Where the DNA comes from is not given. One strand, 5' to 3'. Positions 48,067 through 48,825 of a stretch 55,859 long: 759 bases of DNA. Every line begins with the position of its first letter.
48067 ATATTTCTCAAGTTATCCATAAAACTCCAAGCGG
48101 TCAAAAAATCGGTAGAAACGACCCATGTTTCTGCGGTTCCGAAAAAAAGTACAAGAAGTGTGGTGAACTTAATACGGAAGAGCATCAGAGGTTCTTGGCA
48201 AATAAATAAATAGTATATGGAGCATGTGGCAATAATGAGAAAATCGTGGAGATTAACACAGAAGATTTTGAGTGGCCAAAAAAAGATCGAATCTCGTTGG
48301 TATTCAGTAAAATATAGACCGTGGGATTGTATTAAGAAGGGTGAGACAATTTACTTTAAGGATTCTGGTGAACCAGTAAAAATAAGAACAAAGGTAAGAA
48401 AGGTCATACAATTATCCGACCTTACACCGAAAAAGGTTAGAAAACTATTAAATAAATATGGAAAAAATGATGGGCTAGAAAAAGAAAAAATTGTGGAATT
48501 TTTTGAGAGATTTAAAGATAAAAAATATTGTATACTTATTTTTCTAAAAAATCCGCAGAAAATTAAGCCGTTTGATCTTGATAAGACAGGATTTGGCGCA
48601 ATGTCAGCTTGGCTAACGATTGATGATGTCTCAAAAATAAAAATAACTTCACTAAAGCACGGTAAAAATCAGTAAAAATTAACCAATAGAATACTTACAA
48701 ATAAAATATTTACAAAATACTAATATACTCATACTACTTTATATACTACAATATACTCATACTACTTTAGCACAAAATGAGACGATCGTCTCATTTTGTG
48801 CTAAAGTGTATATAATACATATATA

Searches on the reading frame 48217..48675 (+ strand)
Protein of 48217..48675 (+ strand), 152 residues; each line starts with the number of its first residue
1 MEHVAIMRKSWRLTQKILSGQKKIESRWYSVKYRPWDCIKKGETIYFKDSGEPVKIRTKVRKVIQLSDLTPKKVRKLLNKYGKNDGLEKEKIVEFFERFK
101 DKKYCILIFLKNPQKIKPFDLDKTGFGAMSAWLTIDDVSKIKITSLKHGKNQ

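Call 29: find_encoding_contigs(protein=window:48217-48675:+, flank=10000, max_places=1)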
Protein window:48217-48675:+ (152 aa): 23 contigs read that carry it; 1 place shown.
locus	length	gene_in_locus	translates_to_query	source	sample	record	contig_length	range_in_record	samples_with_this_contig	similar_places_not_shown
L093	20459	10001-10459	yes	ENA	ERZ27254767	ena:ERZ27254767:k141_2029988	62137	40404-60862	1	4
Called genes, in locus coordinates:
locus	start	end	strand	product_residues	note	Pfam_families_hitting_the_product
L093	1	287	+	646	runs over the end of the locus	PF02310:B12-binding (weak), PF04055:Radical_SAM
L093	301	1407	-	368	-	PF18922:DUF5672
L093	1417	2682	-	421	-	PF01943:Polysacc_synt, PF13440:Polysacc_synt_3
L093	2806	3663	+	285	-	PF04321:RmlD_sub_bind, PF01073:3Beta_HSD (weak), PF02719:Polysacc_synt_2, PF16363:GDP_Man_Dehyd, PF01370:Epimerase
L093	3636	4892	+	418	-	PF08421:Methyltransf_13, PF13489:Methyltransf_23, PF08484:Methyltransf_14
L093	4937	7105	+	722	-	PF04932:Wzy_C, PF13424:TPR_12 (faint), PF21033:RMD1-3 (faint), PF23914:TPR_CcmH_CycH (faint), PF25062:ARM_TT21_N (faint), PF13181:TPR_8 (faint), PF13428:TPR_14 (faint), PF14559:TPR_19 (weak), +7 more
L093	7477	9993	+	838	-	PF07517:SecA_DEAD, PF01043:SecA_PP_bind, PF21090:P-loop_SecA, PF07516:SecA_SW, PF02810:SEC-C (weak)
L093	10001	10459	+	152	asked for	-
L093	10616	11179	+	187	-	PF20803:PaaX_M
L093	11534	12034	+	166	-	-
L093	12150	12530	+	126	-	PF00085:Thioredoxin (weak)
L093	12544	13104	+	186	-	PF02600:DsbB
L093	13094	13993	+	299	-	PF03690:MYG1_exonuc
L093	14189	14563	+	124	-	PF04977:DivIC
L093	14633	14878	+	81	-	PF00462:Glutaredoxin, PF13417:GST_N_3 (weak)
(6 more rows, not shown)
